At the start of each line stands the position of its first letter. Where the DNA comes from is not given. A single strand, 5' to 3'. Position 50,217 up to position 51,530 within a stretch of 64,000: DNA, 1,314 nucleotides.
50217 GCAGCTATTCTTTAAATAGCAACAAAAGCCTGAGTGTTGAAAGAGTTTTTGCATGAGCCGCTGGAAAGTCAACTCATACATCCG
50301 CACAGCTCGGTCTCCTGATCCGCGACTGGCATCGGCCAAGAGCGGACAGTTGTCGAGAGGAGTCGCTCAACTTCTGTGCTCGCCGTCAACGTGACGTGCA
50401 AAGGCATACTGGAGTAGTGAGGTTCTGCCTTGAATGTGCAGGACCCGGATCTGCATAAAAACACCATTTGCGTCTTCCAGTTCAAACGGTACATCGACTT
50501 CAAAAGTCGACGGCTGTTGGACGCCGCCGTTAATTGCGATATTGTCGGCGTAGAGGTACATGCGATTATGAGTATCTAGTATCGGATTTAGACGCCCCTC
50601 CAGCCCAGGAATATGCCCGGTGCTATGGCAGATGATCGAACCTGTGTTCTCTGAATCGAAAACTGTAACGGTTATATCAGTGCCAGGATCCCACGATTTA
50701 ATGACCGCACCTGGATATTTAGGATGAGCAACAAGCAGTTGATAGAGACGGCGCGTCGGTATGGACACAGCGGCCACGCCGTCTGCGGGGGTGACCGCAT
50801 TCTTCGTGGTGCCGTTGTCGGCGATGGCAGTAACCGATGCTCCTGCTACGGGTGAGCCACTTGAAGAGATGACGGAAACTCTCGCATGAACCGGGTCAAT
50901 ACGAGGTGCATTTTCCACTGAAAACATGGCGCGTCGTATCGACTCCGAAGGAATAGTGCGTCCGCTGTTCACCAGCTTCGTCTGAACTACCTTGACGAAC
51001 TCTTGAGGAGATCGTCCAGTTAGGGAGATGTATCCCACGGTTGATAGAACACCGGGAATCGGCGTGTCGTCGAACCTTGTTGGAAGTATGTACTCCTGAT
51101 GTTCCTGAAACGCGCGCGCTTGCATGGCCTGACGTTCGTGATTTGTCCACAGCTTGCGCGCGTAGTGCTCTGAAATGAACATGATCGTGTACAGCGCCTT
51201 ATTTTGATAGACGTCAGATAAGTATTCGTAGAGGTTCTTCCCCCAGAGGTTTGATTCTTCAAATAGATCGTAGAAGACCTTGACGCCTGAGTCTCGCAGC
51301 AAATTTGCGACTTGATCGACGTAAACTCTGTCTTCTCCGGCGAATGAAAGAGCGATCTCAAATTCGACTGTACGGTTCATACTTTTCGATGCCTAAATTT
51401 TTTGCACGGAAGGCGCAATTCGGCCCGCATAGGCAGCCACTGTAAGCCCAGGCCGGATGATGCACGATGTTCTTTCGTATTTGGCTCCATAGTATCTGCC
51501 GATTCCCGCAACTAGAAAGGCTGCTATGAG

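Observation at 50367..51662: Intact TIR / beta-sandwich protein plus a translationally coupled 80-aa membrane ORF, wedged between hsdS and hsdR: a candidate undescribed R-M-linked defence module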

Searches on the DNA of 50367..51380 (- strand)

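Call 80: build_rna_model(alignment_id=A5)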
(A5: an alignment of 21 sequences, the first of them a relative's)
Model R1 built from alignment A5 (21 sequences, 104 columns); structure: RNAalifold consensus.
model positions 71; base pairs 12; branch points 0; effective number of sequences 10.63; information 0.793 bits per position. Calibrated on 0.2 Mb of random sequence (short: E-values are rough).
structure used (alignment columns):
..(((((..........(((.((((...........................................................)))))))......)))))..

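Call 81: search_with_rna_model(model_id=R1, sources=[window, L001, L004, L005, L008, L009, L010, L011, L012, L013, L014, L015, L016, L017, L066, L081, L083, L087, L088, L090, L093, L018, L024, L029, L071, L072, L073, L076, L077, L078, L091, L092], max_evalue=1)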
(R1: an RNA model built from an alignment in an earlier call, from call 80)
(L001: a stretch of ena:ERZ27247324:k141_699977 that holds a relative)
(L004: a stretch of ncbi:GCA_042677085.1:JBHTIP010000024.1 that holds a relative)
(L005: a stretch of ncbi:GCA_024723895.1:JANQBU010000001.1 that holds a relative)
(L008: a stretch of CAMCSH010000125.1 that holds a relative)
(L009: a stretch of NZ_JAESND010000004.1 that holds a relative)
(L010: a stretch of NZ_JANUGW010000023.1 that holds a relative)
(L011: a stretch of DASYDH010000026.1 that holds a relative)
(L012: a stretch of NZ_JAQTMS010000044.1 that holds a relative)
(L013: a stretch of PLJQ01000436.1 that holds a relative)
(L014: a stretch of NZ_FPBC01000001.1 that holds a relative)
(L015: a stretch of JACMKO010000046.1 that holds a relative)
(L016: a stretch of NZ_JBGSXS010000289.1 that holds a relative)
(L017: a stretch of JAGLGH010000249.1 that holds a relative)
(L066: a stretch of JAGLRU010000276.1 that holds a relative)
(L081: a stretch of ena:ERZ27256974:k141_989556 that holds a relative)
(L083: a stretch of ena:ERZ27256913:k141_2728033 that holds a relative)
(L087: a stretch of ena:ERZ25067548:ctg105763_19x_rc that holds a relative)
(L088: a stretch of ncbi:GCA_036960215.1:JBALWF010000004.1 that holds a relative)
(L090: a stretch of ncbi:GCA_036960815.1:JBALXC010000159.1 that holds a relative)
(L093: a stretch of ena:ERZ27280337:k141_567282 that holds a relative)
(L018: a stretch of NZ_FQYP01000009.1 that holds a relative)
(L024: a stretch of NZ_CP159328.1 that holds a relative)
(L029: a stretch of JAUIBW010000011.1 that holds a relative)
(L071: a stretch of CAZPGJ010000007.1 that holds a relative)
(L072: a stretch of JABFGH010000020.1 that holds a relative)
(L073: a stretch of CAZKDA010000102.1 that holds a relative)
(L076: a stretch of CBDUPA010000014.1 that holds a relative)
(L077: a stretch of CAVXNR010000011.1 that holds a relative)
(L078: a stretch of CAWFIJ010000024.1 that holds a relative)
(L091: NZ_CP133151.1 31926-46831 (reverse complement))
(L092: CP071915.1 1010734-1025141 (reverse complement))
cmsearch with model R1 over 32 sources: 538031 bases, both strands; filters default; matches with E-value up to 1: 28.
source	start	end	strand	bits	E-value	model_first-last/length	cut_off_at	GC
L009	4731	4802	+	77.6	9.8e-16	1-71/71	no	0.61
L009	5811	5879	+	77.5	1e-15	1-71/71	no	0.65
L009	6609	6680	+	75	4e-15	1-71/71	no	0.6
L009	10575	10646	+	73.2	1.1e-14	1-71/71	no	0.54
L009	7131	7199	+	72.1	2e-14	1-71/71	no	0.65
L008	6271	6348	+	71.2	3.4e-14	1-71/71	no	0.62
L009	9593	9661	+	70.6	4.6e-14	1-71/71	no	0.58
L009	4347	4418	+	69.2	1e-13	1-71/71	no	0.58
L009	11109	11178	+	67.8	2.1e-13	1-71/71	no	0.59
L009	13090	13182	+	61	9.4e-12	1-71/71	no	0.57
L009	7544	7600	+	59.8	1.8e-11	1-71/71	no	0.6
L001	8997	9056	+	58.5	3.8e-11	1-71/71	no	0.52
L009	6178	6237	+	57.4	7.2e-11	1-71/71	no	0.5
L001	1031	1090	+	56.9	9.3e-11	1-71/71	no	0.53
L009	8535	8624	+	56.4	1.2e-10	1-71/71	no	0.58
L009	13958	14017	+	54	4.8e-10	1-71/71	no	0.47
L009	13533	13628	+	53.8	5.3e-10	1-71/71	no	0.58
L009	8980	9076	+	53.7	5.5e-10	1-71/71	no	0.57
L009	10035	10093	+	53.5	6e-10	1-71/71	no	0.51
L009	7976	8065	+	52.6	1e-09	1-71/71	no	0.63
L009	14462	14521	+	48.4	1.1e-08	1-71/71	no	0.5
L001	1935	1999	+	44.7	8.1e-08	1-71/71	no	0.6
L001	5990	6049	+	31.1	0.00016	1-71/71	no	0.52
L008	3172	3238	+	30.4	0.00023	1-71/71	no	0.63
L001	3569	3636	+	30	0.00029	1-71/71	no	0.56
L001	6987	7046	+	28.9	0.00053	1-71/71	no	0.47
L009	12507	12595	+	28.7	0.00059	1-71/71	no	0.58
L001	7917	7988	+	21.1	0.04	1-71/71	no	0.58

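Call 105: search_with_rna_model(model_id=R1, sources=[L002, L003, L006, L007, L082, L084, L085, L086, L089, L094, L095, L096, L097, L019, L020, L021, L022, L023, L025, L026, L027, L028, L030, L067, L074, L079], max_evalue=0.1)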
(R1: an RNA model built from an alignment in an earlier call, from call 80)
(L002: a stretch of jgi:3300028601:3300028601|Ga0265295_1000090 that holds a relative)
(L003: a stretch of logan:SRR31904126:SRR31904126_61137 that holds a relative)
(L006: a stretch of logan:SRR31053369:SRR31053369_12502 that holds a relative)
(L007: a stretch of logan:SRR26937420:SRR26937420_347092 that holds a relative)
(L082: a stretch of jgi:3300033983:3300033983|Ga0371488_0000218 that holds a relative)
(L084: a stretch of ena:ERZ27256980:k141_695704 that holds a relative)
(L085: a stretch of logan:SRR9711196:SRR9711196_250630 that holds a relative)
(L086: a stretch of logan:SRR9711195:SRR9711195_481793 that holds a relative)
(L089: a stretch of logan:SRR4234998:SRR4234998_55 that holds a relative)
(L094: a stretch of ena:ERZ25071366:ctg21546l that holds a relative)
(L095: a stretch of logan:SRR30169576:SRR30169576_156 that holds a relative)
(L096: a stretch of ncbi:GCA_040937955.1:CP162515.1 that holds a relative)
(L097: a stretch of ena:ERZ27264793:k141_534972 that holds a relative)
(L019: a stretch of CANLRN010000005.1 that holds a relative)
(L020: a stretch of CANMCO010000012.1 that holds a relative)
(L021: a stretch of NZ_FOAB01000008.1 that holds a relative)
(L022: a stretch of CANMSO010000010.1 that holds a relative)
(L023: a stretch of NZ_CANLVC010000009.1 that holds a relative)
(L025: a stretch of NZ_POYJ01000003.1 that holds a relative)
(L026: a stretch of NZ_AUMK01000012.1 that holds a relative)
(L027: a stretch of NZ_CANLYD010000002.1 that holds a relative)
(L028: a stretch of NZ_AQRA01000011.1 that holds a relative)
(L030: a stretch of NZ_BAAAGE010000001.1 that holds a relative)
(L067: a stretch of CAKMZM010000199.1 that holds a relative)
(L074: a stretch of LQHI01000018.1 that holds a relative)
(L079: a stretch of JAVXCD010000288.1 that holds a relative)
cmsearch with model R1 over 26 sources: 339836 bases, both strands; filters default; matches with E-value up to 0.1: 11.
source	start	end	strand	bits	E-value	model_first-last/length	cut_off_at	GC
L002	8997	9056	+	58.5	2.4e-11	1-71/71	no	0.52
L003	4588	4647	+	58.5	2.4e-11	1-71/71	no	0.52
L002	1031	1090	+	56.9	5.9e-11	1-71/71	no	0.53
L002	1935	1999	+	44.7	5.1e-08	1-71/71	no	0.6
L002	5990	6049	+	31.1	9.9e-05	1-71/71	no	0.52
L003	1573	1632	+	31.1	9.9e-05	1-71/71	no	0.52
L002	3569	3636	+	30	0.00018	1-71/71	no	0.56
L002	6987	7046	+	28.9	0.00033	1-71/71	no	0.47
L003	2570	2629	+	28.9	0.00033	1-71/71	no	0.47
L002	7917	7988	+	21.1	0.025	1-71/71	no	0.58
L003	3508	3579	+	21.1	0.025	1-71/71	no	0.58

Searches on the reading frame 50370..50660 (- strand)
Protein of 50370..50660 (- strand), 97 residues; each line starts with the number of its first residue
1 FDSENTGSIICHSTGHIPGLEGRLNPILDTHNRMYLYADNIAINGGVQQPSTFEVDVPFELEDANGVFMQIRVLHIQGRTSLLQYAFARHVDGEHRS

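Call 40: predict_structure(alignment_id=A2)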
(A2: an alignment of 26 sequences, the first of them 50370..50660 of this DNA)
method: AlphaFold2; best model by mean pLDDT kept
length: 97 residues; sequences in the alignment: 26
mean_pLDDT: 85.7   pTM: 0.75
mean pLDDT of the five models: 85.7, 85.2, 79.7, 78.9, 78.2
residues with pLDDT >= 90: 69; 70-90: 14; 50-70: 5; < 50: 9
segments of 3 or more residues with pLDDT < 50: 91-97
pLDDT, mean of each block of 10 residues (from residue 1): 73 90 93 94 92 94 92 94 83 40
secondary structure, 60 per line:
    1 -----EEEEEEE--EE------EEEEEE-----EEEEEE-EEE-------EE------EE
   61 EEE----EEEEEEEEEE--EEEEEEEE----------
elements in order: E6-12 E23-28 E34-39 E41-43 E59-63 E68-77 E80-87

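Call 45: fold_search(model_id=the predicted structure, library=pdb)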
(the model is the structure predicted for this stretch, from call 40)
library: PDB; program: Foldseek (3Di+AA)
matches with E <= 10: 868; with E <= 0.001: 0
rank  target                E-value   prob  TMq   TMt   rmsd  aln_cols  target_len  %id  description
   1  5z36_MODEL_1_A        2.5e-01  0.25  0.30  0.21   9.9       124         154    6  An anthrahydroquino-Gama-pyrone synthase Txn09 complexed with PDM (released 2018-12-12)
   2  3cgm                  4.5e-01  0.15  0.28  0.19  13.2       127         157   12  Crystal structure of thermophilic SlyD (released 2009-03-10)
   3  3u22_A                5.0e-01  0.21  0.32  0.18  12.7       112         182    4  Crystal structure of a putative HmuY_like heme binding protein (BVU_2192) from Bacteroides vulgatus ATCC 8482 at 2.12  (released 2012-01-25)
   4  3f08_A                5.2e-01  0.18  0.27  0.21  13.1       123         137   10  Crystal structure of the putative uncharacterized protein Q6HG14 from Bacilllus thuringiensis. Northeast Structural Ge (released 2008-11-18)
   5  8h2d_B                5.2e-01  0.09  0.22  0.17  13.4       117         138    6  The hypothetical protein from Mycobacterium tuberculosis mutant - E47A (released 2023-09-06)
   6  7oxj_A                5.5e-01  0.12  0.27  0.18  12.7       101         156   11  ttSlyD with M8A pseudo-wild-type S2 peptide (released 2022-03-16)
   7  1g81                  5.8e-01  0.08  0.22  0.15  14.0       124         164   16  CHORISMATE LYASE WITH BOUND PRODUCT, ORTHORHOMBIC CRYSTAL FORM (released 2001-05-15)
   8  7wdk_B                5.8e-01  0.06  0.15  0.06  15.5        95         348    9  The structure of PldA-PA3488 complex (released 2022-10-26)
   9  6r2h_A                6.5e-01  0.15  0.31  0.17  12.3       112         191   10  Crystal structure of Apo PinO from Porphyromonas gingivitis (released 2020-01-15)
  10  5z8o_B                6.8e-01  0.20  0.29  0.21  14.2       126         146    5  Structural of START superfamily protein MSMEG_0129 from Mycobacterium smegmatis (released 2018-03-21)
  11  2l8o_MODEL_1_A        6.8e-01  0.14  0.24  0.18  13.7        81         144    9  Solution structure of Chr148 from Cytophaga hutchinsonii, Northeast Structural Genomics Consortium Target Chr1 (released 2011-03-02)
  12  3pv5_C                7.2e-01  0.15  0.27  0.08  12.8        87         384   10  Structure of Legionella fallonii DegQ (N189G/P190G variant) (released 2011-06-15)
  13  4odo_C                7.2e-01  0.10  0.26  0.18  13.6       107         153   10  Structure of SlyD from Thermus thermophilus in complex with FK506 (released 2015-01-14)
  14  2pt7_B                7.2e-01  0.10  0.25  0.11  13.0       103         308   12  Crystal structure of Cag VirB11 (HP0525) and an inhibitory protein (HP1451) (released 2007-11-13)
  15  1kfq_A                8.0e-01  0.18  0.22  0.05   7.1        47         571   11  Crystal Structure of Exocytosis-Sensitive Phosphoprotein, pp63/parafusin (Phosphoglucomutse) from Paramecium. OPEN FOR (released 2002-01-16)
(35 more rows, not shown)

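Call 72: search_protein_representatives(alignment_id=A2)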
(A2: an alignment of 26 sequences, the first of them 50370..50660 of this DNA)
Query: 26 sequences, 93 profile positions. Proteins with E-value up to 0.001 (for the whole library): 467; up to 1e-10: 308; up to 1e-30: 31. The best 150 are listed.
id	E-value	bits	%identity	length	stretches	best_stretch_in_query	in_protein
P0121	1.7e-66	236.4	-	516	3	5-89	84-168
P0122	2.6e-64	229.3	-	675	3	12-87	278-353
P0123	2.7e-62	222.9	-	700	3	7-87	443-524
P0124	1.3e-61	220.7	-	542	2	6-87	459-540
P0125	6.4e-55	199.2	-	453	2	3-87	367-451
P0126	7.7e-55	199.0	-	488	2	6-87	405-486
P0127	7.9e-55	199.0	-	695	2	5-88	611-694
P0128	3.5e-54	196.9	-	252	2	13-87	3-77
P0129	1.0e-51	189.0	-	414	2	3-87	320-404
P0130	3.0e-48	177.8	-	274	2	5-87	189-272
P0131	3.1e-47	174.6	-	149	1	2-91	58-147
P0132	1.5e-46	172.4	-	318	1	2-91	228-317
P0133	3.7e-45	167.9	-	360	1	2-91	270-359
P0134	3.4e-44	164.8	-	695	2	4-87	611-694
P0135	6.3e-43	160.8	-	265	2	6-87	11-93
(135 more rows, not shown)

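Call 75: search_protein_families(library=pfam, alignment_id=A4, max_evalue=0.0001)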
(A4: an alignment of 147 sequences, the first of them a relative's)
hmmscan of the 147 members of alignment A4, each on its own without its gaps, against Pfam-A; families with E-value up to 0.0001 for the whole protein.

A. member 1, P0121 (516 aa): 4 families
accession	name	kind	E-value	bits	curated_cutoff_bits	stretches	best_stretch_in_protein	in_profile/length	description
PF13620.12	CarboxypepD_reg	-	6.9e-13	49.2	32.3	2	181-242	5-69/82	Carboxypeptidase regulatory-like domain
PF24025.1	Ig_DR_A0283-like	-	5.1e-10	40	27.1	0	346-415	5-75/102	DR_A0283-like, Ig-like domain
PF02369.22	Big_1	-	6.2e-06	26.7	34.9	0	350-397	20-71/93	Bacterial Ig-like domain (group 1)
PF17789.7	MG4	-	6.6e-05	23.5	24.7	0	351-392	18-60/95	Macroglobulin domain MG4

B. families by the number of members that match (of 147 scanned): 45 families (the first 25 are shown)
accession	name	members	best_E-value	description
PF13620.12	CarboxypepD_reg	45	1.8e-14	Carboxypeptidase regulatory-like domain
PF13676.11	TIR_2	16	6.8e-28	TIR domain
PF02369.22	Big_1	10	9.7e-09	Bacterial Ig-like domain (group 1)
PF09479.16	Flg_new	4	4.4e-37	Listeria-Bacteroides repeat domain (List_Bact_rpt)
PF13749.12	HATPase_c_4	4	5.3e-18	Putative ATP-dependent DNA helicase recG C-terminal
PF00656.27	Peptidase_C14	3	2.4e-41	Caspase domain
PF00069.31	Pkinase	3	8.5e-28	Protein kinase domain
PF17789.7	MG4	3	4.1e-07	Macroglobulin domain MG4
PF18476.7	PIN_8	2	3.7e-39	PIN like domain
PF13271.11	DUF4062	2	2.3e-28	Domain of unknown function (DUF4062)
PF07714.23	PK_Tyr_Ser-Thr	2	9.3e-14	Protein tyrosine and serine/threonine kinase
PF13715.12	CarbopepD_reg_2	2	4.5e-09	CarboxypepD_reg-like domain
PF11974.14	bMG3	2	5.9e-09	Bacterial alpha-2-macroglobulin MG3 domain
PF21247.3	Fic-like_C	2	3.7e-08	Filamentation induced by cAMP protein Fic-like, C-terminal domain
PF01582.25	TIR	2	4.6e-08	TIR domain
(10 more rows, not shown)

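Call 92: fold_search(model_id=the predicted structure, library=viral)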
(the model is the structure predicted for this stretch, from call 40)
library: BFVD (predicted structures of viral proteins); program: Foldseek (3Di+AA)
matches with E <= 10: 710; with E <= 0.001: 0
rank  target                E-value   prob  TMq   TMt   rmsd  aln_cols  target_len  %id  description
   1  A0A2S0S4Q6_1          2.2e-02  0.87  0.30  0.04  13.2       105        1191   10  Putative RNA-dependent RNA polymerase [Saiwaicho virus]
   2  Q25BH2                6.7e-02  0.99  0.54  0.38   4.1        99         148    9  Putative transmembrane protein ORF23 [His1 virus (isolate Australia/Victoria)]
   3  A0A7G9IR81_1          7.9e-02  0.60  0.31  0.04  12.7       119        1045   11  Uncharacterized protein (Fragment) [Thrips tabaci associated virga-like virus 2]
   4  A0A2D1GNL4            8.7e-02  0.90  0.43  0.25   6.0        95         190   15  (no name in the UniProt tables at hand)
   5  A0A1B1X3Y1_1          9.7e-02  0.60  0.31  0.05  14.1       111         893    7  Non-structural protein 3 [Brejeira virus]
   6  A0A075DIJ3            1.0e-01  0.63  0.34  0.05  13.1       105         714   10  Polyprotein (Fragment) [Rhizoctonia solani endornavirus - RS058-1]
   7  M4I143                1.0e-01  0.47  0.32  0.12  13.2       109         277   11  Replicase (Fragment) [Tobacco rattle virus]
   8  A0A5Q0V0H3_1          1.0e-01  0.44  0.29  0.03  14.2       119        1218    9  Replicase large subunit [Hammarskog virga-like virus]
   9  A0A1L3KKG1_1          1.1e-01  0.41  0.29  0.03  14.1       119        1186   11  (no name in the UniProt tables at hand)
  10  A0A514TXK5            1.1e-01  0.90  0.47  0.18   8.4       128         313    8  (no name in the UniProt tables at hand)
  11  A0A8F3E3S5            1.1e-01  0.60  0.33  0.06  16.2       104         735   10  Chroparavirus methyltransferase domain-containing protein [Dermatophagoides pteronyssinus virus 5]
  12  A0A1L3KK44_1          1.2e-01  0.66  0.34  0.03  12.9       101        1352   13  RdRp [Hubei virga-like viurs 8]
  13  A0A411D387            1.2e-01  0.41  0.30  0.08  12.2       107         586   11  Putative RNA-dependent RNA-polymerase (Fragment) [Bombus-associated virus Vir4]
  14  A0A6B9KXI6            1.2e-01  0.25  0.25  0.05  15.6       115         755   16  RNA replication protein [Papaya mosaic potexvirus]
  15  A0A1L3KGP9            1.3e-01  0.69  0.36  0.04  13.3       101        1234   18  (no name in the UniProt tables at hand)
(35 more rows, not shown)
